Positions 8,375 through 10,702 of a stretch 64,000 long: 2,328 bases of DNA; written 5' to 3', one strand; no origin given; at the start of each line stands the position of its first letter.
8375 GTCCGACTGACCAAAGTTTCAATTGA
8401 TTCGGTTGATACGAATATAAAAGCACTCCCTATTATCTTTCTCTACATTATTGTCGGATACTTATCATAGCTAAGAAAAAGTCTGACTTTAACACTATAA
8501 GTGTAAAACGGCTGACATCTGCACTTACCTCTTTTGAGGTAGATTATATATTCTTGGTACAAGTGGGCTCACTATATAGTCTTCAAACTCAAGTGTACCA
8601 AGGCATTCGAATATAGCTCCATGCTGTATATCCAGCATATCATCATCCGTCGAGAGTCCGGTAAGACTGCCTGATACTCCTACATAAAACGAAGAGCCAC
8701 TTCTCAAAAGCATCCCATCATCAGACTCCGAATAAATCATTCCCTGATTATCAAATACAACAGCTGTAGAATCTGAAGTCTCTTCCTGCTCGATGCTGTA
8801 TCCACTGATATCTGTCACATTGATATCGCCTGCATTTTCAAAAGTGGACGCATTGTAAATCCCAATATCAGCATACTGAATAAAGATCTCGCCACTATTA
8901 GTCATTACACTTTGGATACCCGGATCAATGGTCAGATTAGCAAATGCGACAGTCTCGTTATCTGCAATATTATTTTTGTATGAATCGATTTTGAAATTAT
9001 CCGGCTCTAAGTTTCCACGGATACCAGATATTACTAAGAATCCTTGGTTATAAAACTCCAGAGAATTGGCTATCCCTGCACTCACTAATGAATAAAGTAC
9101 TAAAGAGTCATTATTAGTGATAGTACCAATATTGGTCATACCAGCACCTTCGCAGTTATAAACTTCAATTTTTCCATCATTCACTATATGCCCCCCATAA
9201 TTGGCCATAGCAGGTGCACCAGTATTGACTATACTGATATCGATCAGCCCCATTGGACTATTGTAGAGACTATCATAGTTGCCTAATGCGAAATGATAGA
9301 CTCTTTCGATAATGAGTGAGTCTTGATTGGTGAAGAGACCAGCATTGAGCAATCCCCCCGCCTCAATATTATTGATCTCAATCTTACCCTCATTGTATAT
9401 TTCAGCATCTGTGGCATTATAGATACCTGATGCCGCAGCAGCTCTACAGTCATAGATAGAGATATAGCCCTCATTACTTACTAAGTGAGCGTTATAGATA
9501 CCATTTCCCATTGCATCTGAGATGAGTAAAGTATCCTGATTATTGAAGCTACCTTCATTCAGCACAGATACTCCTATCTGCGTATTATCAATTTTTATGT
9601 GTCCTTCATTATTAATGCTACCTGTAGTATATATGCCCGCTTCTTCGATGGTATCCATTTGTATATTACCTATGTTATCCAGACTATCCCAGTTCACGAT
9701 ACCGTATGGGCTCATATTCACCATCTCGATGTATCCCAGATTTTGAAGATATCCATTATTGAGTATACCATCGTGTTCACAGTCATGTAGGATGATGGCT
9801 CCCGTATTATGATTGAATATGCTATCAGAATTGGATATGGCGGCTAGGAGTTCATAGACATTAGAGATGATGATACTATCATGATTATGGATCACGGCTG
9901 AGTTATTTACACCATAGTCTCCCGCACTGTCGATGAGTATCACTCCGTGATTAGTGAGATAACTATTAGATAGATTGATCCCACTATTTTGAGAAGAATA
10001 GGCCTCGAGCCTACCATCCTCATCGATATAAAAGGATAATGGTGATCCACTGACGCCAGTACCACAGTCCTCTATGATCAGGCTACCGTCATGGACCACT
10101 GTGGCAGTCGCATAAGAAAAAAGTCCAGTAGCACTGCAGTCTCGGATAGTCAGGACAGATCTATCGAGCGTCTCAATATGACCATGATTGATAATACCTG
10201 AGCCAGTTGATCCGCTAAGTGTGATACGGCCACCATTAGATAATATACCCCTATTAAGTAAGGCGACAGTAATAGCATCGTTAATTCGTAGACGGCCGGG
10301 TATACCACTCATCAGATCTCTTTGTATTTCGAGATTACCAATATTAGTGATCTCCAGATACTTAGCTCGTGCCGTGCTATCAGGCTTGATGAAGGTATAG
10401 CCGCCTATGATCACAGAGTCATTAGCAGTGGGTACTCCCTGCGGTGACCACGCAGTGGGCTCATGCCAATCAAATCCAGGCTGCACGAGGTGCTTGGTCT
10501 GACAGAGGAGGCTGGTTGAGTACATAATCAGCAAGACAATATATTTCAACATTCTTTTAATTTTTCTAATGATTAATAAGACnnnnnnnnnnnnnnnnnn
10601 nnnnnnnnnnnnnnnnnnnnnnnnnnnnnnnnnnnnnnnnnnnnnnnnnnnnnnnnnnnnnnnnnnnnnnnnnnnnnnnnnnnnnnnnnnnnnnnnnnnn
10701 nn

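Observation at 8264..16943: Two-component-system-controlled operon of three large secreted proteins (beta-helix, BNR propeller, 274-aa unknown)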

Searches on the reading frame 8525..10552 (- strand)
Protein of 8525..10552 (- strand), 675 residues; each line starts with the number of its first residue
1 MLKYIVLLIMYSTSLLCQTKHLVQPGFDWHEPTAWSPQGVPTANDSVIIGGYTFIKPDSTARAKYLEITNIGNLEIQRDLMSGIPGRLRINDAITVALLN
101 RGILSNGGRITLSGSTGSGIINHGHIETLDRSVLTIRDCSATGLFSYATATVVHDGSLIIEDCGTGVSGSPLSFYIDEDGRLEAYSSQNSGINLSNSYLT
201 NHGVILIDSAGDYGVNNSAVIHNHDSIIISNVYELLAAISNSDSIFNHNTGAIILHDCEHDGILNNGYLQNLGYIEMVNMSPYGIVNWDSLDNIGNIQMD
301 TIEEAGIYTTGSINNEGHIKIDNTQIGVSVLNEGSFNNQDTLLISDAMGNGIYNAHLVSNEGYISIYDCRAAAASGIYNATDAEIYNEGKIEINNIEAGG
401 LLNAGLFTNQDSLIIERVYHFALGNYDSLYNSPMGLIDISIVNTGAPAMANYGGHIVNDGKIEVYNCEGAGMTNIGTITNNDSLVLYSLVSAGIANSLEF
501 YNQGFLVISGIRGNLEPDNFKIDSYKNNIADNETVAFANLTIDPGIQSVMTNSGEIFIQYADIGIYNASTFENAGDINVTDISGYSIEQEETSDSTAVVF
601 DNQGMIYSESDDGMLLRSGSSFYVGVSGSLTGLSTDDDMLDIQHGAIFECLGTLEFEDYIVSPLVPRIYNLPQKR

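Call 5: search_protein_families(library=pfam, proteins=[window:8525-10552:-], max_evalue=0.1)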
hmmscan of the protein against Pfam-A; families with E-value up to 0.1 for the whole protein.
window:8525-10552:- (675 aa): 0 families

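Call 6: search_protein_families(library=ncbifam, proteins=[window:8525-10552:-], max_evalue=0.1)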
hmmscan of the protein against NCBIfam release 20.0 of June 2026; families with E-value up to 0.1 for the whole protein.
window:8525-10552:- (675 aa): 0 families

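Call 11: find_homologous_proteins(query=window:8525-10552:-)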
Query window:8525-10552:- (675 aa): 5 proteins with E <= 0.001 among 8000 candidates.
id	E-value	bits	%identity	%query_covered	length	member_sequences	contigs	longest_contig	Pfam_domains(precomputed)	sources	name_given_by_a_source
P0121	0.0e+0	1489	100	100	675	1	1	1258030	-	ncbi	-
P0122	5.3e-101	357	37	97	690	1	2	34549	-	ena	-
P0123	1.4e-54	204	32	74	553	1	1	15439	PF27417.1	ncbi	-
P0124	5.6e-27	113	30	62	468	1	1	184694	-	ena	-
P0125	1.5e-21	95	30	53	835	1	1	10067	PF00196.26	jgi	-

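Call 12: search_protein_families(library=pfam, proteins=[P0125, P0123, P0122], max_evalue=0.01)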
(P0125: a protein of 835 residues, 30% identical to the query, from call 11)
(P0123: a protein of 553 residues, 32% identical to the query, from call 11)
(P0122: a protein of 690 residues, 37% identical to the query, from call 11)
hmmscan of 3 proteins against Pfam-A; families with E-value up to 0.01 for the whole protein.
P0125 (835 aa): 2 families
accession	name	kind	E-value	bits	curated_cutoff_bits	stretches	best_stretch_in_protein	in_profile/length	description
PF00196.25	GerE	-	6.3e-15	55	23.5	1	7-61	3-57/57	Bacterial regulatory proteins, luxR family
PF04545.22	Sigma70_r4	-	0.0011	18.8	24.1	1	8-50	6-49/50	Sigma-70, region 4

P0123 (553 aa): 0 families

P0122 (690 aa): 0 families

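Call 24: find_encoding_contigs(protein=P0122, flank=10000, max_places=2)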
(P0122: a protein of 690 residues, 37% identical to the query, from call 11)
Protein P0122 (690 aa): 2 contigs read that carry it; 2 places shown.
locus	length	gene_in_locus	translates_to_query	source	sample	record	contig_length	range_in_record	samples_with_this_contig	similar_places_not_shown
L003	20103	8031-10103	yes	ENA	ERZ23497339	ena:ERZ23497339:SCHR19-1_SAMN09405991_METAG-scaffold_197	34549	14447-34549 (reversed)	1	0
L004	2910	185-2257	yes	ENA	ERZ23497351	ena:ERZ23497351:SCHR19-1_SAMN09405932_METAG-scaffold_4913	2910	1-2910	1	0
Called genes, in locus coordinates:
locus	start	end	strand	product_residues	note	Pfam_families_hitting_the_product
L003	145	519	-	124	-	-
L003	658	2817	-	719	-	PF13336:AcetylCoA_hyd_C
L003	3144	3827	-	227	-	PF07715:Plug (faint), PF13620:CarboxypepD_reg (weak), PF13715:CarbopepD_reg_2 (weak)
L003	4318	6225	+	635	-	-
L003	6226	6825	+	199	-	PF00072:Response_reg, PF00196:GerE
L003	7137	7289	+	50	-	-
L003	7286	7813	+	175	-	PF12973:Cupin_7 (faint), PF00190:Cupin_1 (weak), PF02311:AraC_binding (weak), PF07883:Cupin_2, PF05899:Cupin_3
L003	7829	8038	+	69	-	PF00196:GerE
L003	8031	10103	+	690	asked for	-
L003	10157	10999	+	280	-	-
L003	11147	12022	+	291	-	-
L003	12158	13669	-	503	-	PF11794:HpaB_N, PF03241:HpaB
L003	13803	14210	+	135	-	-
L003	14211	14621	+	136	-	PF01894:YjbQ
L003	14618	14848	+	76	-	-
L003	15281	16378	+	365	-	PF00970:FAD_binding_6, PF00175:NAD_binding_1, PF00111:Fer2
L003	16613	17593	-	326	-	-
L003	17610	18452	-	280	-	-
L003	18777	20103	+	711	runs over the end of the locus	PF06452:CBM9_1 (faint), PF19313:DUF5916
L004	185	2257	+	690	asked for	-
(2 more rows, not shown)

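Call 25: find_encoding_contigs(protein=P0125, flank=10000, max_places=2)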
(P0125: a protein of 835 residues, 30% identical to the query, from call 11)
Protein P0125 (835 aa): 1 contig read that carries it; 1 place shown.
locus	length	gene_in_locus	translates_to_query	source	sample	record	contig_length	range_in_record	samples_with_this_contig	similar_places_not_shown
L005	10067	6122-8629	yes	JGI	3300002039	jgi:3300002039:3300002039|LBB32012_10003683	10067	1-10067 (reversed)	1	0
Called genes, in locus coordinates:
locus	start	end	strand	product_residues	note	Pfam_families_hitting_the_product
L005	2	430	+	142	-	?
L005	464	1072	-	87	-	-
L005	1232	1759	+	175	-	-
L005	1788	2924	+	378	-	-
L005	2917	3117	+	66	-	-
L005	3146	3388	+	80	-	-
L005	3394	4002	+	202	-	PF00072:Response_reg, PF00196:GerE, PF08281:Sigma70_r4_2 (weak)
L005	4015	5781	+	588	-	PF07536:HWE_HK (faint), PF07568:HisKA_2, PF02518:HATPase_c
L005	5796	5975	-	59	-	-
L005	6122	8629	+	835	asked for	PF00196:GerE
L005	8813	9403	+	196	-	PF12412:DUF3667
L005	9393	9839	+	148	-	-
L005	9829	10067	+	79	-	?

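Call 38: search_solved_structures(query=window:8525-10552:-, max_evalue=1)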
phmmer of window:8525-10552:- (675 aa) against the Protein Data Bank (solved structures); distinct sequences matched with E-value up to 1: 0.

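Call 64: predict_structure(alignment_id=A4)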
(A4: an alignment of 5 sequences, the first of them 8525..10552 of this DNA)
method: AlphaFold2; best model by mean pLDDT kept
length: 675 residues; sequences in the alignment: 5
mean_pLDDT: 80.2   pTM: 0.79
mean pLDDT of the five models: 80.2, 78.6, 76.5, 76.3, 73.8
residues with pLDDT >= 90: 347; 70-90: 135; 50-70: 100; < 50: 93
segments of 3 or more residues with pLDDT < 50: 1-4, 10-16, 33-39, 513-533, 583-604, 611-613, 617-620, 659-675
pLDDT, mean of each block of 10 residues (from residue 1): 48 52 74 46 74 89 90 91 88 89 95 92 92 93 86 92 89 84 92 89 91 91 97 84 97 94 97 97 96 98 95 98 91 98 95 98 95 91 98 94 98 95 97 97 86 96 91 93 90 83 86 41 28 56 65 76 62 68 45 39 48 46 61 55 55 59 40 31
secondary structure, 60 per line:
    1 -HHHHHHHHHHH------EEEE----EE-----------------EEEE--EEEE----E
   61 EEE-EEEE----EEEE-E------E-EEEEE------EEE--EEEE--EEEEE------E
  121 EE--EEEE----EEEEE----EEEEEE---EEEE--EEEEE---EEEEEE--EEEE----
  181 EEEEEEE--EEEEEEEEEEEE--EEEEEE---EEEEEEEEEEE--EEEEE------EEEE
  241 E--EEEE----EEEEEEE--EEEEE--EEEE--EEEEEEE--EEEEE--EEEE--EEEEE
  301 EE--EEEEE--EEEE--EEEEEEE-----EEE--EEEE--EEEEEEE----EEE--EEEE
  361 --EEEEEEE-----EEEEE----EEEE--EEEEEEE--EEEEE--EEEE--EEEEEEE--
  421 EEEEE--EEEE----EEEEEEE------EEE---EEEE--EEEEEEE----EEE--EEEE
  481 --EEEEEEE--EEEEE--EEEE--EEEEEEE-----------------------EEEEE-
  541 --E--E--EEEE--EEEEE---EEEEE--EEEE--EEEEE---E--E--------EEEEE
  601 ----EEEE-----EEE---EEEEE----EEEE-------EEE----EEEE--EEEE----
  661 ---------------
elements in order (helices of 4 or more, strands of 3 or more residues): H2-12 E19-22 E46-49 E52-55 E60-63 E65-68 E73-76 E87-91 E98-100 E103-106 E109-113 E120-122 E125-128 E133-137 E142-147 E151-154 E157-161 E165-170 E173-176 E181-187 E190-201 E204-209 E213-223 E226-230 E237-241 E244-247 E252-258 E261-265 E268-271 E274-280 E283-287 E290-293 E296-302 E305-309 E312-315 E318-324 E330-332 E335-338 E341-347 E352-354 E357-360 E363-369 E375-379 E384-387 E390-396 E399-403 E406-409 E412-418 E421-425 E428-431 E436-442 E449-451 E455-458 E461-467 E472-474 E477-480 E483-489 E492-496 E499-502 E505-511 E535-539 E549-552 E555-559 E563-567 E570-573 E576-580 E596-600 E605-608 E614-616 E620-624 E629-632 E640-642 E647-650 E653-656

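Call 69: fold_search(model_id=the predicted structure, library=pdb)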
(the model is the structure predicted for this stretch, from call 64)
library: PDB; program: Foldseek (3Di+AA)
matches with E <= 10: 276; with E <= 0.001: 0
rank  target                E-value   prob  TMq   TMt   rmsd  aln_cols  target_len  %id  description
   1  7koh_D                3.2e-03  0.90  0.23  0.27  14.9       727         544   11  Crystal structure of antigen 43 from Escherichia coli EDL933 (released 2022-03-09)
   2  9qe7                  6.7e-03  0.75  0.26  0.16  15.6       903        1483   12  Membrane-distal part of extracellular domain of the Fap2 autotransporter adhesin from Fusobacterium nucleatum ATCC23726 (released 2025-07-30)
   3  4kh3                  9.8e-03  0.75  0.21  0.25  15.4       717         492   11  Structure of a bacterial self-associating protein (released 2014-01-15)
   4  8egr_A                1.7e-02  0.96  0.32  0.35  15.9       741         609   10  Upper tail structure of Staphylococcus phage Andhra (released 2022-12-14)
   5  7ko9                  2.2e-02  0.47  0.19  0.22  17.9       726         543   10  Crystal structure of antigen 43 from uropathogenic Escherichia coli UTI89 (released 2022-03-09)
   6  7kob                  3.2e-02  0.96  0.25  0.42  11.7       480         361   12  Crystal structure of antigen 43b from Escherichia coli CFT073 (released 2022-03-09)
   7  4mr0_B                3.5e-02  0.10  0.10  0.13  19.4       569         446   11  Crystal structure of PfbA, a surface adhesin of Streptococcus pneumoniae (released 2014-02-05)
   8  7koh_A                3.6e-02  0.25  0.17  0.20  18.1       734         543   12  Crystal structure of antigen 43 from Escherichia coli EDL933 (released 2022-03-09)
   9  2vbk                  4.2e-02  0.16  0.11  0.14  17.0       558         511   12  NATIVE TAILSPIKE PROTEIN OF BACTERIOPHAGE SF6 (released 2008-04-01)
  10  7koh_B                4.6e-02  0.38  0.22  0.25  16.4       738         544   10  Crystal structure of antigen 43 from Escherichia coli EDL933 (released 2022-03-09)
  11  3riq                  4.6e-02  0.35  0.16  0.18  16.5       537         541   11  Siphovirus 9NA tailspike receptor binding domain (released 2012-02-29)
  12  7koh_C                7.7e-02  0.33  0.21  0.25  16.6       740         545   10  Crystal structure of antigen 43 from Escherichia coli EDL933 (released 2022-03-09)
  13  4mr0_A                8.1e-02  0.05  0.09  0.11  19.1       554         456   10  Crystal structure of PfbA, a surface adhesin of Streptococcus pneumoniae (released 2014-02-05)
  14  4q1q_A                8.5e-02  0.69  0.18  0.34  11.7       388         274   12  Crystal structure of TibC-catalyzed hyper-glycosylated TibA55-350 fragment (released 2014-09-17)
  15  4urr_A                1.0e-01  0.08  0.10  0.12  18.0       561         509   11  Tailspike protein of Sf6 bacteriophage bound to Shigella flexneri O- antigen octasaccharide fragment (released 2015-07-15)
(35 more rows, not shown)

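Call 102: search_protein_families(library=pfam, proteins=[L003:10121-10999:+], max_evalue=0.01)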
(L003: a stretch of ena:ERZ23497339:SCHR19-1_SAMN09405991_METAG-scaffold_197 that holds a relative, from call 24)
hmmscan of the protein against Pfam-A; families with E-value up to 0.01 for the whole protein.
L003:10121-10999:+ (292 aa): 0 families
